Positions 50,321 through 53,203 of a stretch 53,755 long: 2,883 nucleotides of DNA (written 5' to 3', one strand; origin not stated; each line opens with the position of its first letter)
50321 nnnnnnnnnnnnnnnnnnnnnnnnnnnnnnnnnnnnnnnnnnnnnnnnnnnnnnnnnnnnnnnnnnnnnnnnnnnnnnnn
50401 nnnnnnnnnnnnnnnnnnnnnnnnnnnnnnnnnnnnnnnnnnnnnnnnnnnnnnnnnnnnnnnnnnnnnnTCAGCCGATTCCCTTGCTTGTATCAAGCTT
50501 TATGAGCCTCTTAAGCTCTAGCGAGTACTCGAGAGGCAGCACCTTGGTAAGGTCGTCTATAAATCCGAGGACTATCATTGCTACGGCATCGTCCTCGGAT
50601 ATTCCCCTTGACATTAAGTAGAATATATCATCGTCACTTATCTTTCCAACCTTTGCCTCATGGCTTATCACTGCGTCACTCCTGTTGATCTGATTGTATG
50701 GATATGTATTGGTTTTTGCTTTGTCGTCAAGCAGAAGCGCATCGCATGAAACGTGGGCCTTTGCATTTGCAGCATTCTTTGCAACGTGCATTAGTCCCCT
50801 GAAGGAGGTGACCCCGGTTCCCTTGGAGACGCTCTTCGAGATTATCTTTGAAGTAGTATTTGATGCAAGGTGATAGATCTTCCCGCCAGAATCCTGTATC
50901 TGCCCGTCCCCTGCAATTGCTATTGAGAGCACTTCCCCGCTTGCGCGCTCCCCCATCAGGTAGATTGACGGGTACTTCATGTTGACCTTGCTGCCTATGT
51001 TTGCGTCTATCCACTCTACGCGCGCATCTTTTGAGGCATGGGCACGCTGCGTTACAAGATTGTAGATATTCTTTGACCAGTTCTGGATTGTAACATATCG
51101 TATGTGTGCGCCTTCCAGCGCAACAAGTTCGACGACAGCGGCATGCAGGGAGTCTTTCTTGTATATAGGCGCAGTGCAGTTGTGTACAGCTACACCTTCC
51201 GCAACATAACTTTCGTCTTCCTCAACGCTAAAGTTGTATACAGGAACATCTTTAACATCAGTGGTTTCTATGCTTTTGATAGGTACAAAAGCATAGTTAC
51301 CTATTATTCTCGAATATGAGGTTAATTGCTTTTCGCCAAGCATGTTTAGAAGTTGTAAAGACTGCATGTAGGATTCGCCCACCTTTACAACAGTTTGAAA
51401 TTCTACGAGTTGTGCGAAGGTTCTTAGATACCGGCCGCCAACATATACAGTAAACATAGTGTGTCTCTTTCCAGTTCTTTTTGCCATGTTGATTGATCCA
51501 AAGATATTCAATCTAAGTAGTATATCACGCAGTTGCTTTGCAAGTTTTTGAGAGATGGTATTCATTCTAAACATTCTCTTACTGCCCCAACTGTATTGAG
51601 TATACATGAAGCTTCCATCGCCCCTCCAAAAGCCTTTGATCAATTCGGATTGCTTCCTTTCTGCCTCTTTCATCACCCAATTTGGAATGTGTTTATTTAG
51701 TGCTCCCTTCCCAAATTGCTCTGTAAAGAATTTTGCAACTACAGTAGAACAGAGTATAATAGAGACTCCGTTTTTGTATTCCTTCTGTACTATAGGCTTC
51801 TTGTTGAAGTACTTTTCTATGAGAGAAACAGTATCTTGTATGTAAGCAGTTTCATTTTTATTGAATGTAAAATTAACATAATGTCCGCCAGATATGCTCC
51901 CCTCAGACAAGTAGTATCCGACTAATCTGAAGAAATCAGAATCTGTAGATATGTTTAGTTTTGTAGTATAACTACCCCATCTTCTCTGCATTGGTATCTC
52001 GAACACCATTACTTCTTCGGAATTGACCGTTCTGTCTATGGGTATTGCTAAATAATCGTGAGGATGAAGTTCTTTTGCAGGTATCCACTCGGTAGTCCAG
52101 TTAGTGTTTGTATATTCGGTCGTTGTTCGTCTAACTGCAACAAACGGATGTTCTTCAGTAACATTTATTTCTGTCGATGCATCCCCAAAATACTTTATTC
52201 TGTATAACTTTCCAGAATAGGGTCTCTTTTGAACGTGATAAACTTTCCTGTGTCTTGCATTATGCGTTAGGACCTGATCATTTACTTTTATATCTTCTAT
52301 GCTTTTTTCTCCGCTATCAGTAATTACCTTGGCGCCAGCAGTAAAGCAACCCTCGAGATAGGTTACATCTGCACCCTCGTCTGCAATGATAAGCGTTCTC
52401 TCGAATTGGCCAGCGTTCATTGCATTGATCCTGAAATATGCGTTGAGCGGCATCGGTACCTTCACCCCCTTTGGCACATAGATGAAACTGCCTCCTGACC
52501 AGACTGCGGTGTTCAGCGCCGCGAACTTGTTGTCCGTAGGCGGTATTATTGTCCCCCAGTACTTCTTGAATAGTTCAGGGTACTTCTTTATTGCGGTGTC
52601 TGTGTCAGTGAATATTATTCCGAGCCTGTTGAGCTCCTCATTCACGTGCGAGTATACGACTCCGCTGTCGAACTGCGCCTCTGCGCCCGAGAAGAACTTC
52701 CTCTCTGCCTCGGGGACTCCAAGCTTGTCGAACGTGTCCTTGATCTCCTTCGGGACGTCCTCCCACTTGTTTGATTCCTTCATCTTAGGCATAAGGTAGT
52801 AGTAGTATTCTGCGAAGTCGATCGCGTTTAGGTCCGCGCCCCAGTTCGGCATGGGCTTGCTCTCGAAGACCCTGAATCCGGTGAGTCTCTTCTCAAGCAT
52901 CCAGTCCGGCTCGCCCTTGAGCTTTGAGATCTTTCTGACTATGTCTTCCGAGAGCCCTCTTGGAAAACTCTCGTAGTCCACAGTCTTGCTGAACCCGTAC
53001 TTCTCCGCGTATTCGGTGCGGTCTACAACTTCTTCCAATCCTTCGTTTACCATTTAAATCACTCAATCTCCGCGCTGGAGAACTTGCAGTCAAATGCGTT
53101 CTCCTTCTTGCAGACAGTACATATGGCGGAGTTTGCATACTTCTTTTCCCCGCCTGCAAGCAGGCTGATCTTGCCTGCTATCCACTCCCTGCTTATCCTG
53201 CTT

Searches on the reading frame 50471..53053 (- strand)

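Call 15: search_protein_families(library=pfam, proteins=[window:50471-53053:-], max_evalue=0.001)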
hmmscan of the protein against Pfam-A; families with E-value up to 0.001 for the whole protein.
window:50471-53053:- (860 aa): 7 families
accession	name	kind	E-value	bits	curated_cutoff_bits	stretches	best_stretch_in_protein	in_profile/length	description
PF01458.23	SUFBD_core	-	1.2e-78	264.2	27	2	622-831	26-232/232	SUF system FeS cluster assembly, SufBD core domain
PF14890.11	Intein_splicing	-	3.6e-10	40.3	35.8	1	262-625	24-155/155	Intein splicing domain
PF19295.5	SufBD_N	-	2.1e-09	37.7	23.5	1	144-203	111-170/172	SufBD protein N-terminal region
PF14528.11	LAGLIDADG_3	-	3.6e-09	37.2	22.5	1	469-550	4-81/82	LAGLIDADG-like domain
PF13403.11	Hint_2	-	3.2e-06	28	28.4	1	236-281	2-47/147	Hint domain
PF01079.26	Hint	-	5.5e-06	26.6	29.7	1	231-362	8-141/213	Hint module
PF05203.21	Hom_end_hint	-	0.00011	22.8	32.1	1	236-290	1-54/228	Hom_end-associated Hint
